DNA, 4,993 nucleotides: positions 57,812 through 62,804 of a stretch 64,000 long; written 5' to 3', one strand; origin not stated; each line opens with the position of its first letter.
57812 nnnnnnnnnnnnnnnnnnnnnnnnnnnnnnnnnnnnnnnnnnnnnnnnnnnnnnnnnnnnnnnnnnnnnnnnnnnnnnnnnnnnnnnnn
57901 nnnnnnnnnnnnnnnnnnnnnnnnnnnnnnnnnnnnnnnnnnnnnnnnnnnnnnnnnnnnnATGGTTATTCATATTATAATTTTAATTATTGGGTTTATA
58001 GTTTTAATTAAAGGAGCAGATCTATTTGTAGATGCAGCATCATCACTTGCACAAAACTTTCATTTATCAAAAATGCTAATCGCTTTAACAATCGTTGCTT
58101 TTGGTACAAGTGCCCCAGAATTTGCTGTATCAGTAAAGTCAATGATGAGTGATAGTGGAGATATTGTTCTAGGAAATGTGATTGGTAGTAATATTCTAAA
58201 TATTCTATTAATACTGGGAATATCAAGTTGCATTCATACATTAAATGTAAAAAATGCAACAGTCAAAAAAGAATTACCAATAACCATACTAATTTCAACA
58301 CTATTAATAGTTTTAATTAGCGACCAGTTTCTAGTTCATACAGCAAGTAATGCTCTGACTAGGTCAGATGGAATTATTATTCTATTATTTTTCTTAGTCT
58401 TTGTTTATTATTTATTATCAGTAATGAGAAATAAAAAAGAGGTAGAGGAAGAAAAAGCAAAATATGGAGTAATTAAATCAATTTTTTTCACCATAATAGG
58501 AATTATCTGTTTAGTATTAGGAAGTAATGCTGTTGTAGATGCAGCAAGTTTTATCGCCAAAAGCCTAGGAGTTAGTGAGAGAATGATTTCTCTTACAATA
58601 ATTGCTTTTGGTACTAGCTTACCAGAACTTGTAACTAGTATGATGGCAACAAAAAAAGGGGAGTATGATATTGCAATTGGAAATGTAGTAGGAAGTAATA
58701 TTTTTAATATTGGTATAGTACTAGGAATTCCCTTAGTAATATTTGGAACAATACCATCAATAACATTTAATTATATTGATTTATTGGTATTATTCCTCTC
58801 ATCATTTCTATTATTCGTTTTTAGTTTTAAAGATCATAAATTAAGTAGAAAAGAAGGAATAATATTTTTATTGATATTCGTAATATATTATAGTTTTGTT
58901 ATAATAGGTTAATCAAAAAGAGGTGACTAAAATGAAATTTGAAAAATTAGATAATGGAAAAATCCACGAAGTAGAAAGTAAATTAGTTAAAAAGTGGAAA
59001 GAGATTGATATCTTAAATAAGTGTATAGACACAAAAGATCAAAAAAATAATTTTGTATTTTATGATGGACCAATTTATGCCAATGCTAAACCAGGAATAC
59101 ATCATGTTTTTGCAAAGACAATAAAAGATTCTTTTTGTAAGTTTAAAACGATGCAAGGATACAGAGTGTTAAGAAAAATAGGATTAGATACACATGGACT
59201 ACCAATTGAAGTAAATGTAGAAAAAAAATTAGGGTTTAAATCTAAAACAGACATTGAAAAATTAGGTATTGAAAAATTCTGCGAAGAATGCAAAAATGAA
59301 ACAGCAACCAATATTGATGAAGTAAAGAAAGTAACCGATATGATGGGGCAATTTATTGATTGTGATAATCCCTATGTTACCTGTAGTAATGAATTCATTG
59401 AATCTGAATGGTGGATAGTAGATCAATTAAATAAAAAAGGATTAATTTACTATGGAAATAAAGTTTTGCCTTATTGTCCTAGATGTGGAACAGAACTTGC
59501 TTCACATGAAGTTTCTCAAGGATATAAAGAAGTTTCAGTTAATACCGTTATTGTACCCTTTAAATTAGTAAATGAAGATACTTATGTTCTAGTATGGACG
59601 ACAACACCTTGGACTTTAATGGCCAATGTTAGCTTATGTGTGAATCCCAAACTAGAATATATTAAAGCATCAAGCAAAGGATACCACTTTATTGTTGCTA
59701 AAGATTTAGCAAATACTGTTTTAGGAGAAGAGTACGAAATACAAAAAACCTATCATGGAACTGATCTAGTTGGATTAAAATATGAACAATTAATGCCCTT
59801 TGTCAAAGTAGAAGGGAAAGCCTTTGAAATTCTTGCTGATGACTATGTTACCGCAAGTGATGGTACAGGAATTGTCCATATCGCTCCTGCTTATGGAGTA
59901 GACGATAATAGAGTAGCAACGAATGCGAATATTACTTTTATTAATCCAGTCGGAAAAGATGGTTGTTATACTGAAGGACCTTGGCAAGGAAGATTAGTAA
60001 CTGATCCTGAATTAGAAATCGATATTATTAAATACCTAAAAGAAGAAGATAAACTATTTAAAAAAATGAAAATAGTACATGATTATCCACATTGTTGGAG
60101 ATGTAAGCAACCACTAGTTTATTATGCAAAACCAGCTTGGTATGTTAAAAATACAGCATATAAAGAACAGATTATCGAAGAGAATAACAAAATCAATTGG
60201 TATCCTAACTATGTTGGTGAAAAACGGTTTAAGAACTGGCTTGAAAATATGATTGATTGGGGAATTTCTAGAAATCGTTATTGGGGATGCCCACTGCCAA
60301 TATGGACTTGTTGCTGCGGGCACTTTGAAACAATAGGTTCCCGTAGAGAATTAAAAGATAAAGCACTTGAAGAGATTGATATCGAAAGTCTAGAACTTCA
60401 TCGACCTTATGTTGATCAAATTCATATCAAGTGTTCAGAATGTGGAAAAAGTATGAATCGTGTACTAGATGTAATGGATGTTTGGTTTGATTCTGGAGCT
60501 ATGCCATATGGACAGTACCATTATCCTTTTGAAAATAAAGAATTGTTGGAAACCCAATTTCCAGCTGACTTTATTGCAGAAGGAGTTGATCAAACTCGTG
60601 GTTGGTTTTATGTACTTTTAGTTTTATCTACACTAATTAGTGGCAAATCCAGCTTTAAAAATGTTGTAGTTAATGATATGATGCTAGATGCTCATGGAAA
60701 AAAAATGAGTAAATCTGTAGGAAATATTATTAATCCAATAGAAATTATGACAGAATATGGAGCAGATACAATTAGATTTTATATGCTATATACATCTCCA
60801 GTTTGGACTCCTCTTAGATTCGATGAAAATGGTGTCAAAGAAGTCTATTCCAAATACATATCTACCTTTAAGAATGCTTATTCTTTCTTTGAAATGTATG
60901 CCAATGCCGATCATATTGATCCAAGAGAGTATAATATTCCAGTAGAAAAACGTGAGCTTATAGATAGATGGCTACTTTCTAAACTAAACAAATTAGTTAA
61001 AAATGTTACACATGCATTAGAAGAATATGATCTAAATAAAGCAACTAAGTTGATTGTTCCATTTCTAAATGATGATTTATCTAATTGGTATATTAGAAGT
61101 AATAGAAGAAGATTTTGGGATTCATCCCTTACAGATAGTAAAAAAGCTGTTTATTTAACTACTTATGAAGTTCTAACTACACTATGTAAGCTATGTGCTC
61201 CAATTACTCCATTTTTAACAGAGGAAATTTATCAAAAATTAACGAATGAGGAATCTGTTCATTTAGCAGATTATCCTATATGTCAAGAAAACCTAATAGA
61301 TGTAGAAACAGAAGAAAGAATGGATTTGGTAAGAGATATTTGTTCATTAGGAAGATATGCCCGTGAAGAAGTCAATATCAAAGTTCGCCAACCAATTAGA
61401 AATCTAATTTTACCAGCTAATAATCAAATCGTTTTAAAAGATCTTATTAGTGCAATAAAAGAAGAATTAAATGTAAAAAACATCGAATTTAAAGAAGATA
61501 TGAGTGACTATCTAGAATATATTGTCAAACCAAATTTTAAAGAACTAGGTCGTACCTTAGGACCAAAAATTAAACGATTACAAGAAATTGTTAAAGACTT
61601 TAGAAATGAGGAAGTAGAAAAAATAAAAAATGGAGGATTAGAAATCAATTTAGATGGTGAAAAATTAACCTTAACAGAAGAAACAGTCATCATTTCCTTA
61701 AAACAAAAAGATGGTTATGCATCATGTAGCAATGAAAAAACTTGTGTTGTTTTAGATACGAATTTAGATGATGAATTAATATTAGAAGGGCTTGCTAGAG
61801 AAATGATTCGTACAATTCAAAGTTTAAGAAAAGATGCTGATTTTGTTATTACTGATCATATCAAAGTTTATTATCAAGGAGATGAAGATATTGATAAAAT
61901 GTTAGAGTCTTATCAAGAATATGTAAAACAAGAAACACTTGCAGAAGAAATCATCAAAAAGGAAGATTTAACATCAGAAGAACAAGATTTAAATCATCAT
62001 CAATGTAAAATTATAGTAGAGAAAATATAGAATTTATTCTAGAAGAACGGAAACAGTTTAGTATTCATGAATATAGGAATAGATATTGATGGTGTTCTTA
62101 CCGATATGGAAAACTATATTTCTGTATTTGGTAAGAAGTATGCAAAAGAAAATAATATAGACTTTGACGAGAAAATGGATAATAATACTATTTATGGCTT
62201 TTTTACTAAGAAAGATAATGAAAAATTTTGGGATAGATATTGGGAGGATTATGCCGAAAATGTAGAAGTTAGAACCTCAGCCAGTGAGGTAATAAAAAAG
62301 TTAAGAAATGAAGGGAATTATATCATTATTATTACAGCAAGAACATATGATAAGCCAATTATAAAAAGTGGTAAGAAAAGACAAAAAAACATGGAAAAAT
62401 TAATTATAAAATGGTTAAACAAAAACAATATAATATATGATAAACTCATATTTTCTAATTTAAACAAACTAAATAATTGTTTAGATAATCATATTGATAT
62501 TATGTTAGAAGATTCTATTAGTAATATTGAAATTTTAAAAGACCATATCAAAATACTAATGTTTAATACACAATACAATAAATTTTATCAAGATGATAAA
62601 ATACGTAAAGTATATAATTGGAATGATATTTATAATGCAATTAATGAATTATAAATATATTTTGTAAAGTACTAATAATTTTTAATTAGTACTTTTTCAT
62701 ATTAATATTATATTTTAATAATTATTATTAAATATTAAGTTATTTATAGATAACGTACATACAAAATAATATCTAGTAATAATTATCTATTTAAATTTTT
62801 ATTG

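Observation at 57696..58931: T-box leader controlling a CaCA antiporter gene placed in front of ileS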

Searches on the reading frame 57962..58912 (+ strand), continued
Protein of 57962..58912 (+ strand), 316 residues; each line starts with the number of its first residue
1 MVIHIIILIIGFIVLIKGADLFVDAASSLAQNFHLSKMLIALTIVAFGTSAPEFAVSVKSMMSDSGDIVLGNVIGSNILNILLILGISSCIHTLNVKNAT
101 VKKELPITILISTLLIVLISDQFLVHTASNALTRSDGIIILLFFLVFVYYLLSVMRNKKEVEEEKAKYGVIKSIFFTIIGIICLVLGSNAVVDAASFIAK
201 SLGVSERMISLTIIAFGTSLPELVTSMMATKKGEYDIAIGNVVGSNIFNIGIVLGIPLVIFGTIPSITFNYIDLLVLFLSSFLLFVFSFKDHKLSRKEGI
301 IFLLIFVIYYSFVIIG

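Call 38: search_protein_families(library=ncbifam, proteins=[window:57962-58912:+, L013:5926-8652:+])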
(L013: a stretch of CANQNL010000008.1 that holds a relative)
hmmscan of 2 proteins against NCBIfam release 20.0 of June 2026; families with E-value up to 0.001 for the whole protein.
window:57962-58912:+ (316 aa): 6 families
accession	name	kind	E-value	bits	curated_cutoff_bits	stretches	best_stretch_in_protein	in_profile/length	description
TIGR00367.1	TIGR00367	hypoth_equivalog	4.1e-69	233.1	179.65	1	2-309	2-312/312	calcium/sodium antiporter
NF008005.0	PRK10734.1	equivalog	3.2e-62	210.6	432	1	1-312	1-315/325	calcium/sodium antiporter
TIGR00927.1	2A1904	subfamily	6.5e-19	67.2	710.1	1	140-315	1020-1194/1209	K+-dependent Na+/Ca+ exchanger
TIGR00845.1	caca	equivalog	5.6e-15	54.2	679.85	2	178-257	758-833/921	sodium/calcium exchanger 1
TIGR00846.1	caca2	superfamily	1.6e-13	50.2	317.45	2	158-310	214-368/372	calcium/proton exchanger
TIGR00378.1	cax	equivalog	3.3e-07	29.8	211.15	1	68-308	79-343/349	calcium/proton exchanger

L013:5926-8652:+ (908 aa): 17 families
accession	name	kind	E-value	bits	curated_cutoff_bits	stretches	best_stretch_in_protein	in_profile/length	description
TIGR00392.1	ileS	equivalog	1.4e-294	979.6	621.4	1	13-828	1-857/861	isoleucine--tRNA ligase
NF040702.1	ileS_w_GNAT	exception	2.5e-241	803.5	1999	2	260-906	447-1091/1100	isoleucine--tRNA ligase, N-acetyltransferase domain-containing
TIGR00422.1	valS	equivalog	3.6e-140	468.6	612.1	2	290-862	239-790/863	valine--tRNA ligase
NF009687.0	PRK13208.1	equivalog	2e-134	449.6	738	2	290-859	238-789/801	valine--tRNA ligase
NF000257.1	MupA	exception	6.5e-122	408.2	1900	1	28-784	13-774/1024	mupirocin-resistant isoleucine--tRNA ligase MupA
NF004349.1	PRK05729.1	equivalog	3.2e-116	389.6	704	2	290-860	233-771/860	valine--tRNA ligase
NF000258.1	MupB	exception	3e-115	386.2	1900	1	21-793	7-780/1033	mupirocin-resistant isoleucine--tRNA ligase MupB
NF011492.0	PRK14900.1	equivalog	3.1e-79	267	1783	2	289-786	247-730/1044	valine--tRNA ligase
NF000540.1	alt_ValS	exception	3.7e-75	253.4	900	3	360-819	337-785/827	valine--tRNA ligase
NF008957.0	PRK12300.1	subfamily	1.9e-53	181.7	677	3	23-335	9-324/946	leucine--tRNA ligase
TIGR00396.1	leuS_bact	equivalog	4.7e-48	164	548.4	4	24-198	7-167/843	leucine--tRNA ligase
TIGR00395.1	leuS_arch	equivalog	3.9e-44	150.9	648.5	2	24-336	4-319/938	leucine--tRNA ligase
TIGR00398.1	metG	equivalog_domain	1.9e-37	129.2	336.35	3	578-774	313-507/530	methionine--tRNA ligase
NF008900.0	PRK12267.1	equivalog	1.4e-27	96.5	598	2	576-807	283-514/648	methionine--tRNA ligase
NF001100.0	PRK00133.1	equivalog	1.6e-25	89.8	587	2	49-194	6-137/676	methionine--tRNA ligase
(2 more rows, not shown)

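Call 50: find_encoding_contigs(protein=P0106, flank=4000, max_places=3)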
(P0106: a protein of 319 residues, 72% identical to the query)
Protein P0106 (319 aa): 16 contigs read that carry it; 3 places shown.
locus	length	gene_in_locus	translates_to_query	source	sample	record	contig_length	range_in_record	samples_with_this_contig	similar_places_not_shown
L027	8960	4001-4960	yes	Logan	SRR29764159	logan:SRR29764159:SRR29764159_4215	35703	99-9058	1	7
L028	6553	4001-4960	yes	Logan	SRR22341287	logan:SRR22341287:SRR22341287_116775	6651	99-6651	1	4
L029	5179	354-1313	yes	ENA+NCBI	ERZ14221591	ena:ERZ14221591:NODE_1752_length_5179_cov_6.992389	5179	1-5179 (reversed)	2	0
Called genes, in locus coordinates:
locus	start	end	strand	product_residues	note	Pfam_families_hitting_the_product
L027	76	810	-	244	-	PF15515:MvaI_BcnI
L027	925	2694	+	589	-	PF01935:DUF87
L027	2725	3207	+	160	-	PF04472:SepF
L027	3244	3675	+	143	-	PF05103:DivIVA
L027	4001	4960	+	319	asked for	PF01699:Na_Ca_ex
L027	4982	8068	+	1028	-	PF00133:tRNA-synt_1, PF09334:tRNA-synt_1g (weak), PF08264:Anticodon_1, PF19302:DUF5915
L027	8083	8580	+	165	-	-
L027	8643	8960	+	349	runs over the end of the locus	PF01368:DHH, PF02272:DHHA1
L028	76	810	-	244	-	PF15515:MvaI_BcnI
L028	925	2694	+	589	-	PF01935:DUF87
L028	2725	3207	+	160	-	PF04472:SepF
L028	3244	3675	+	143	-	PF05103:DivIVA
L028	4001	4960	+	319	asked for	PF01699:Na_Ca_ex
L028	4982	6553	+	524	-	?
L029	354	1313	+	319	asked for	PF01699:Na_Ca_ex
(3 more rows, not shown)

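Call 51: find_encoding_contigs(protein=P0006, flank=4000, max_places=3)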
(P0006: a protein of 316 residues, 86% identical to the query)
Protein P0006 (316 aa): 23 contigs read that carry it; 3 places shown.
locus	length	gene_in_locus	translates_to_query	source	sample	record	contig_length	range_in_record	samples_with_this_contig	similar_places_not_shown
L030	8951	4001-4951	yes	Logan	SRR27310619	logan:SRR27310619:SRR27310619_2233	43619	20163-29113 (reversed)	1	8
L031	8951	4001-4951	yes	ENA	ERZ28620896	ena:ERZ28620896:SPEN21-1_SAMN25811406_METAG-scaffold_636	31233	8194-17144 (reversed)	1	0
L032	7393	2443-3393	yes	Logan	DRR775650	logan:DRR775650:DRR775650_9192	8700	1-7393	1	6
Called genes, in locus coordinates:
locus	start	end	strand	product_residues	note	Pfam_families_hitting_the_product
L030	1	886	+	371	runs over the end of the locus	-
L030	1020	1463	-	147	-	PF13673:Acetyltransf_10, PF13508:Acetyltransf_7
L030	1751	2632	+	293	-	-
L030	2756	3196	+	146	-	PF04472:SepF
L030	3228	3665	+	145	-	PF05103:DivIVA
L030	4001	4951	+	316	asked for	PF01699:Na_Ca_ex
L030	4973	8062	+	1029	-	PF00133:tRNA-synt_1, PF09334:tRNA-synt_1g (weak), PF08264:Anticodon_1, PF19302:DUF5915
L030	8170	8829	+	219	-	-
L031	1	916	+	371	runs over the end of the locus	-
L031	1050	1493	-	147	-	PF00583:Acetyltransf_1 (faint), PF13673:Acetyltransf_10, PF13508:Acetyltransf_7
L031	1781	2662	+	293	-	-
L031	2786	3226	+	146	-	PF04472:SepF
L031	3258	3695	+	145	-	PF05103:DivIVA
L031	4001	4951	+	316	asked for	PF01699:Na_Ca_ex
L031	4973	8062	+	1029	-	PF00133:tRNA-synt_1, PF09334:tRNA-synt_1g (weak), PF08264:Anticodon_1, PF19302:DUF5915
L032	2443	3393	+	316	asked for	PF01699:Na_Ca_ex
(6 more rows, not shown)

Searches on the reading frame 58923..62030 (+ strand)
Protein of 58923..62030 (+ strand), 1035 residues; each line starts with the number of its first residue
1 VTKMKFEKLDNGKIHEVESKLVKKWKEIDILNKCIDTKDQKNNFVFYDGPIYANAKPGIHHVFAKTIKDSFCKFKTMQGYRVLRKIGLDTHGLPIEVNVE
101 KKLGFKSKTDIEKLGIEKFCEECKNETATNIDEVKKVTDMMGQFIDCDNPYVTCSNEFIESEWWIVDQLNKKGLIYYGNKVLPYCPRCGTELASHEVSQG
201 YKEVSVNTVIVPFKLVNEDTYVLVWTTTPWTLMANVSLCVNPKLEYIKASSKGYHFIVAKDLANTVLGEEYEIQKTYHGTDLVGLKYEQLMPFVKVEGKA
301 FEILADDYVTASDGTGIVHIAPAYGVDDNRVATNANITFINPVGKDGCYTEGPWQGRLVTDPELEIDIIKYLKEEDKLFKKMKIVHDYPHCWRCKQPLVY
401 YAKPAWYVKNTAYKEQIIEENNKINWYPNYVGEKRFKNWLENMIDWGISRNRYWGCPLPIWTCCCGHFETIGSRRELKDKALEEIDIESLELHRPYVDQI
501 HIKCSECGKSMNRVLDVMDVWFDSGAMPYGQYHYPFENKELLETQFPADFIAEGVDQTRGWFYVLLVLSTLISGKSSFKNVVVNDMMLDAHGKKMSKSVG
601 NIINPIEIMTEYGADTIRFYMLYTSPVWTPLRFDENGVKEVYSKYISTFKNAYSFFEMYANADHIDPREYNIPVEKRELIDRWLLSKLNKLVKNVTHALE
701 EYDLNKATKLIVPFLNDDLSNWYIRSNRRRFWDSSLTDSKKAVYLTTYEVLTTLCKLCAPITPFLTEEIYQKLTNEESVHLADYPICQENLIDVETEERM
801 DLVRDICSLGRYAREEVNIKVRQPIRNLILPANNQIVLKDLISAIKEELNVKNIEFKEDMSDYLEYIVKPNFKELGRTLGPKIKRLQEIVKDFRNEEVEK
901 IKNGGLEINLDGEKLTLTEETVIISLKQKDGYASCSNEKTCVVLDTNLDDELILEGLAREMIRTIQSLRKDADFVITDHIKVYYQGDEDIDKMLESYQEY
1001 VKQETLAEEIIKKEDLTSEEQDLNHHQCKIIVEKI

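Call 6: search_protein_families(library=pfam, proteins=[window:58923-62030:+])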
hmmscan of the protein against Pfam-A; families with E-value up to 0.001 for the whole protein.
window:58923-62030:+ (1035 aa): 6 families
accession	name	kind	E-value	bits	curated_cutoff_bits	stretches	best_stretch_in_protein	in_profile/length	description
PF00133.28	tRNA-synt_1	-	1e-121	407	22.7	1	21-626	2-407/414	tRNA synthetases class I (I, L, M and V)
PF19302.4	DUF5915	-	3.8e-56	190.1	27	1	844-1034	3-194/195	Domain of unknown function (DUF5915)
PF08264.19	Anticodon_1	-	8e-40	136.6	25.1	1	681-827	1-146/148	Anticodon-binding domain of tRNA ligase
PF09334.17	tRNA-synt_1g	-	2e-17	63.5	20.1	2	569-640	302-373/391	tRNA synthetases class I (M)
PF01921.24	tRNA-synt_1f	-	4.8e-05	22.9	27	1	584-653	272-340/360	tRNA synthetases class I (K)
PF01406.26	tRNA-synt_1e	-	7.1e-05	22.7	27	1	578-641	237-299/301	tRNA synthetases class I (C) catalytic domain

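Call 38: search_protein_families(library=ncbifam, proteins=[window:58932-62030:+])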
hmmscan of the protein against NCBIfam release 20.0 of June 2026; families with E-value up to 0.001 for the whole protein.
window:58932-62030:+ (1032 aa): 17 families
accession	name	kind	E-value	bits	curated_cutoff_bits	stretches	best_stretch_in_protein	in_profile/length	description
NF000257.1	MupA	exception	1.8e-282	939.7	1900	1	16-1007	10-999/1024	mupirocin-resistant isoleucine--tRNA ligase MupA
NF000258.1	MupB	exception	8.1e-277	921.1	1900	1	9-1002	4-1000/1033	mupirocin-resistant isoleucine--tRNA ligase MupB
TIGR00392.1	ileS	equivalog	4.4e-275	915.1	621.4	1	9-836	6-858/861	isoleucine--tRNA ligase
TIGR00422.1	valS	equivalog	3.4e-138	462.1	612.1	2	295-900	251-837/863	valine--tRNA ligase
NF009687.0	PRK13208.1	equivalog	8.7e-126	421.1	738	2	293-858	248-793/801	valine--tRNA ligase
NF004349.1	PRK05729.1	equivalog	8.7e-117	391.5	704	2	294-857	244-773/860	valine--tRNA ligase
NF040702.1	ileS_w_GNAT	exception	1.8e-104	350.4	1999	2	249-778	444-964/1100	isoleucine--tRNA ligase, N-acetyltransferase domain-containing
NF011492.0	PRK14900.1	equivalog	4.1e-72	243.5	1783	2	292-840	257-781/1044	valine--tRNA ligase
NF000540.1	alt_ValS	exception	3.1e-61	207.4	900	2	364-834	348-807/827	valine--tRNA ligase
NF008957.0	PRK12300.1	subfamily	2.7e-59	201.1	677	2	576-866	612-881/946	leucine--tRNA ligase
TIGR00395.1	leuS_arch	equivalog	1.4e-58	198.7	648.5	2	576-899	606-891/938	leucine--tRNA ligase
TIGR00396.1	leuS_bact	equivalog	6.1e-51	173.5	548.4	3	585-789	599-778/843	leucine--tRNA ligase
TIGR00398.1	metG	equivalog_domain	1.1e-28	100.2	336.35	2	574-775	311-506/530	methionine--tRNA ligase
NF001100.0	PRK00133.1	equivalog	7.7e-18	64.4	587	1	574-774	314-506/676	methionine--tRNA ligase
NF008900.0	PRK12267.1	equivalog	8.3e-18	64.2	598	2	514-776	224-482/648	methionine--tRNA ligase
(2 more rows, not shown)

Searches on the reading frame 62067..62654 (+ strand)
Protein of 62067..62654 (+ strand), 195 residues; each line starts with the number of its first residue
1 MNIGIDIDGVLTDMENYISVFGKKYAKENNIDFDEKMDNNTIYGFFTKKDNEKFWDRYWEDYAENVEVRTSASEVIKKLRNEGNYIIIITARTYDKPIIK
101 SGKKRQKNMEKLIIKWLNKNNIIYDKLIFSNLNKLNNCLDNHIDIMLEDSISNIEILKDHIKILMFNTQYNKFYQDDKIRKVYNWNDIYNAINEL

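Call 6: search_protein_families(library=pfam, proteins=[window:62067-62654:+])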
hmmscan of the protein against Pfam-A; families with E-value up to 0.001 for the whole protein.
window:62067-62654:+ (195 aa): 0 families

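Call 38: search_protein_families(library=ncbifam, proteins=[window:62067-62654:+])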
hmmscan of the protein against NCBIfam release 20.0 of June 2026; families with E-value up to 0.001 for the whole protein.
window:62067-62654:+ (195 aa): 1 family
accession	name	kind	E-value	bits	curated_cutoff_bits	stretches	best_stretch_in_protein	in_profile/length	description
TIGR01488.1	HAD-SF-IB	subfamily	0.00018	21.6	45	1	5-91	4-97/177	HAD-IB family phosphatase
